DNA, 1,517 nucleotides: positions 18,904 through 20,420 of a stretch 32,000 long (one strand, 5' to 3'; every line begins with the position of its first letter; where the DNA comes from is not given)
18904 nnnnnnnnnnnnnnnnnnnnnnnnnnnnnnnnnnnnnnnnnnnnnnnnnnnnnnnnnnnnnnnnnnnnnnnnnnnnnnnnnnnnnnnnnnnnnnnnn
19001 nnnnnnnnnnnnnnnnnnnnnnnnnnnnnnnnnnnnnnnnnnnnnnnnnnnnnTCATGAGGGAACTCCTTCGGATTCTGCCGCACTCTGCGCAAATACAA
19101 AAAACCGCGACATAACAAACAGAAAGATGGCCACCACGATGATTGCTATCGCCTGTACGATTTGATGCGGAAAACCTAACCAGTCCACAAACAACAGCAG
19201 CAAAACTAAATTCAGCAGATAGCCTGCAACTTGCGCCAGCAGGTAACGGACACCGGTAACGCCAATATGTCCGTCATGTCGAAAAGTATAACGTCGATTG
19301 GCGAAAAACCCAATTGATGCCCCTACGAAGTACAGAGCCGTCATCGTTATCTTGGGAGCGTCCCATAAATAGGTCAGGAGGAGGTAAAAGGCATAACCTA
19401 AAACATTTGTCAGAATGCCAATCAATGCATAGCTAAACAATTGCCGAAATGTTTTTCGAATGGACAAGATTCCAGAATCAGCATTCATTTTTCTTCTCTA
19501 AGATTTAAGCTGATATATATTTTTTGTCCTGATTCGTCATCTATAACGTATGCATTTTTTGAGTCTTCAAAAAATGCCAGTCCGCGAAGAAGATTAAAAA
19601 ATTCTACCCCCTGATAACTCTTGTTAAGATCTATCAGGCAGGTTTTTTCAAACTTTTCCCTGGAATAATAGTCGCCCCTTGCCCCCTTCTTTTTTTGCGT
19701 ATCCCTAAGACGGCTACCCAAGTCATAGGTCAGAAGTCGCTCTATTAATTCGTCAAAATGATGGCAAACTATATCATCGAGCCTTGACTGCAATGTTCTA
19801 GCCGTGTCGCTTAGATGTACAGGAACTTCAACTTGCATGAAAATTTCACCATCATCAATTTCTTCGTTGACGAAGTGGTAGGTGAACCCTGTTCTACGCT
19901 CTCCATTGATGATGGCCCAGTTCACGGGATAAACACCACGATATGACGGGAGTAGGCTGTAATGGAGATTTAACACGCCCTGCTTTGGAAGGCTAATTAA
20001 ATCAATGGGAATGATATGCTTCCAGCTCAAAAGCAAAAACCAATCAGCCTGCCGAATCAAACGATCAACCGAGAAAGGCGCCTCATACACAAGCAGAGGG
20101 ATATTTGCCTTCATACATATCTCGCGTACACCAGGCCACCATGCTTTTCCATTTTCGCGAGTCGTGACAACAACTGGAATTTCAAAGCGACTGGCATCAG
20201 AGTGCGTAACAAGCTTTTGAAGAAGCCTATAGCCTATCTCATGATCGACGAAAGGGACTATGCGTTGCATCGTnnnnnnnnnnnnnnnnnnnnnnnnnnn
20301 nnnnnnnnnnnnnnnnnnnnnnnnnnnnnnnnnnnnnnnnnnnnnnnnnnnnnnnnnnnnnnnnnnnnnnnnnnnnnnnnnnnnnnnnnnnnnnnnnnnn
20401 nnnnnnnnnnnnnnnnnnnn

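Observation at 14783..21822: Seven-gene, translationally coupled operon resembling the Arn pathway but built around a 4-amino-6-deoxyhexose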

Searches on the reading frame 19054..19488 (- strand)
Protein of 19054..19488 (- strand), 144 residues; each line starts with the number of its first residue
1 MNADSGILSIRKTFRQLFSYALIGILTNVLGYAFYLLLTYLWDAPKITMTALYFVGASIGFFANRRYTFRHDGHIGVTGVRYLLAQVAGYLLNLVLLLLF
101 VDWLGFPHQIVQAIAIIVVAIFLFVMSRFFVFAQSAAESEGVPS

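Call 4: search_protein_families(library=pfam, proteins=[window:19054-19488:-], max_evalue=0.01)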
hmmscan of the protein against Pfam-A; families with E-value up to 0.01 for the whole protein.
window:19054-19488:- (144 aa): 1 family
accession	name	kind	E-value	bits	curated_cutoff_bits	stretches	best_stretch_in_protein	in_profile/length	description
PF04138.20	GtrA_DPMS_TM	-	1e-18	68.1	26.1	1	20-132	2-117/117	GtrA/DPMS, transmembrane domain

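Call 5: search_protein_families(library=ncbifam, proteins=[window:19054-19488:-], max_evalue=0.01)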
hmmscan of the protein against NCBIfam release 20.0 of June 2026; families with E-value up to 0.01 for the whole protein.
window:19054-19488:- (144 aa): 0 families

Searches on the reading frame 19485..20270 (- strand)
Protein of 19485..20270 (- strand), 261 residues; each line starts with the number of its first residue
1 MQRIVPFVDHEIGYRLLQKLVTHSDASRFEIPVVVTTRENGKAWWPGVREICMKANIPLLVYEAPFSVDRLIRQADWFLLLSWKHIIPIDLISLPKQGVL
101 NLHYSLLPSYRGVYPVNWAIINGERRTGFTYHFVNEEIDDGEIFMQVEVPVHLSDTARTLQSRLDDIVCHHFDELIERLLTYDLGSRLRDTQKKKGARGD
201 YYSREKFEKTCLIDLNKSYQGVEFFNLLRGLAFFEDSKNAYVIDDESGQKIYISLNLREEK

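Call 4: search_protein_families(library=pfam, proteins=[window:19485-20270:-], max_evalue=0.01)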
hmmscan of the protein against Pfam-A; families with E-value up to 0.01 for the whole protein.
window:19485-20270:- (261 aa): 2 families
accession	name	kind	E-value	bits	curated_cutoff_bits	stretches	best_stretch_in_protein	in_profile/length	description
PF00551.24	Formyl_trans_N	-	5.2e-27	95.2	26.1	1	74-166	79-171/181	Formyl transferase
PF18216.6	N_formyltrans_C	-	8.1e-13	48.3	25.8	1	207-258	2-51/52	N-formyltransferase dimerization C-terminal domain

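Call 5: search_protein_families(library=ncbifam, proteins=[window:19485-20270:-], max_evalue=0.01)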
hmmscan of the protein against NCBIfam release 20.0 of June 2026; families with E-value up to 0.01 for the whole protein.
window:19485-20270:- (261 aa): 7 families
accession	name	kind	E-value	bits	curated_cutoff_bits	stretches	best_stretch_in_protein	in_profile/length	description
NF005414.0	PRK06988.1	equivalog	1.7e-35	122.5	316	1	2-232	3-227/311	formyltransferase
NF005998.1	PRK08125.1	equivalog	5.8e-28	97.6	777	1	4-231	3-224/649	bifunctional UDP-4-amino-4-deoxy-L-arabinose formyltransferase/UDP-glucuronic acid oxidase ArnA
TIGR00460.1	fmt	equivalog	9.8e-26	90.6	201.5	1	20-233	19-230/315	methionyl-tRNA formyltransferase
NF005755.0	PRK07579.1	equivalog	1.4e-23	84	238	1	68-261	59-241/245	dTDP-4-amino-4,6-dideoxyglucose formyltransferase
TIGR00639.1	PurN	equivalog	2.4e-18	66.4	150.1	1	73-180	78-185/192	phosphoribosylglycinamide formyltransferase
NF004684.0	PRK06027.1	subfamily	1.9e-11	44.2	223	1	74-166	165-257/286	formyltetrahydrofolate deformylase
TIGR00655.1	PurU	equivalog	6.3e-11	42.4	285.95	1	74-163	160-249/280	formyltetrahydrofolate deformylase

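Call 9: find_encoding_contigs(protein=window:19485-20270:-, flank=10000, max_places=6)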
Protein window:19485-20270:- (261 aa): 24 contigs read that carry it; 6 places shown.
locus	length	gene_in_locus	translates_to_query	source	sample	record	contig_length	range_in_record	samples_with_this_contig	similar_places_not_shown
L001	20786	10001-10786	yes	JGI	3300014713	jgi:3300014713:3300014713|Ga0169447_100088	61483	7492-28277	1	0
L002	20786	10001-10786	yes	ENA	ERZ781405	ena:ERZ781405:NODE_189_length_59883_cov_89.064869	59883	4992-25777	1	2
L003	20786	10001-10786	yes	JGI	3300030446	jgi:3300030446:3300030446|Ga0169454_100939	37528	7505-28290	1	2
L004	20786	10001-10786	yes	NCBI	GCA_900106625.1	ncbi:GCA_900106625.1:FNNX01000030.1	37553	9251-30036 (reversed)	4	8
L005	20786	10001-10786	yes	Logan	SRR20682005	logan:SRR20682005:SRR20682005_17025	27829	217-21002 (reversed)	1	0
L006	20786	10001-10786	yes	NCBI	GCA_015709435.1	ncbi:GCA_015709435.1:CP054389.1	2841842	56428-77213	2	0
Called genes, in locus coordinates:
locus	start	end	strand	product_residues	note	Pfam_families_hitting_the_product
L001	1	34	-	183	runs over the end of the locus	PF01510:Amidase_2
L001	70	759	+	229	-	PF02223:Thymidylate_kin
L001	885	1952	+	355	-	-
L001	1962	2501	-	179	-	-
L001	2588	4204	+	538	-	-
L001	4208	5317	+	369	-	PF12705:PDDEXK_1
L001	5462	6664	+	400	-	-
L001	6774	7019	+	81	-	-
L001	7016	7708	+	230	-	PF08889:WbqC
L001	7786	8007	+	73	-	PF10047:DUF2281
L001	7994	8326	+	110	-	PF01850:PIN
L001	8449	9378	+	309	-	PF00535:Glycos_transf_2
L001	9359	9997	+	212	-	PF08241:Methyltransf_11 (weak), PF08242:Methyltransf_12, PF13649:Methyltransf_25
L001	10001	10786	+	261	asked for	PF00551:Formyl_trans_N, PF18216:N_formyltrans_C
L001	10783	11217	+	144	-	PF04138:GtrA_DPMS_TM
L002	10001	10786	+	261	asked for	PF00551:Formyl_trans_N, PF18216:N_formyltrans_C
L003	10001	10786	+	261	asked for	PF00551:Formyl_trans_N, PF18216:N_formyltrans_C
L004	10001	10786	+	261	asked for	PF00551:Formyl_trans_N, PF18216:N_formyltrans_C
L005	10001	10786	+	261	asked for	PF00551:Formyl_trans_N, PF18216:N_formyltrans_C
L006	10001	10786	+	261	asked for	PF00551:Formyl_trans_N, PF18216:N_formyltrans_C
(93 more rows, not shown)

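Call 30: search_solved_structures(query=window:19485-20270:-, max_evalue=0.001)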
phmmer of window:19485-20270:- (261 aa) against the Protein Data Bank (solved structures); distinct sequences matched with E-value up to 0.001: 71 (the best 60 are shown).
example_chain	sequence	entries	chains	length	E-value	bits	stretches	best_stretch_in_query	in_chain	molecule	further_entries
5j63_A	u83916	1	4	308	1.8e-19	73.1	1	5-181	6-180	Bifunctional polymyxin resistance protein ArnA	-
6pih_A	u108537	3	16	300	1.9e-19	73.1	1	5-181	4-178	Bifunctional polymyxin resistance protein ArnA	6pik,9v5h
1yrw_A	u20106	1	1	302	1.9e-19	73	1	5-181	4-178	protein ArnA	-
2bln_A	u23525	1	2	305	2e-19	73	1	5-181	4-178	PROTEIN YFBG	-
6nbp_A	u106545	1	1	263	2.3e-19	72.7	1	64-256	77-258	N-formyltransferase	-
5vys_A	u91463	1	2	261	8.4e-19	70.9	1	76-179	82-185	Gdp-mannose 4,6-dehydratase / gdp-4-amino-4,6-dideoxy-d-mannose formyltransferase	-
5vyr_A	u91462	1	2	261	8.6e-19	70.9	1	76-179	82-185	Gdp-mannose 4,6-dehydratase / gdp-4-amino-4,6-dideoxy-d-mannose formyltransferase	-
1z7e_A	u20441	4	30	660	1e-18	70.7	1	5-181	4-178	protein ArnA | Bifunctional polymyxin resistance protein ArnA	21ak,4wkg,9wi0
5vyt_A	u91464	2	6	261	1.2e-18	70.4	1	76-179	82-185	Gdp-mannose 4,6-dehydratase / gdp-4-amino-4,6-dideoxy-d-mannose formyltransferase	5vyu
4iqf_A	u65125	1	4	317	3.7e-17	65.5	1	71-231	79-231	Methionyl-tRNA formyltransferase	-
8gjh_A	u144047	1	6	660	4.3e-17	65.3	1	6-231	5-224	Bifunctional polymyxin resistance protein ArnA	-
4xcz_A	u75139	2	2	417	1.2e-16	63.8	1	43-232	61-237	TDP-3-aminoquinovose-N-formyltransferase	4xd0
4xd1_A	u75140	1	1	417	1.2e-16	63.8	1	43-232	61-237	TDP-3-aminoquinovose-N-formyltransferase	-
6v2t_A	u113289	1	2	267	3.9e-15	58.9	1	75-256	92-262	dTDP-4-amino-4,6-dideoxyglucose formyltransferase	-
3tqq_A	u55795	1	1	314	2.9e-14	56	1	47-219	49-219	Methionyl-tRNA formyltransferase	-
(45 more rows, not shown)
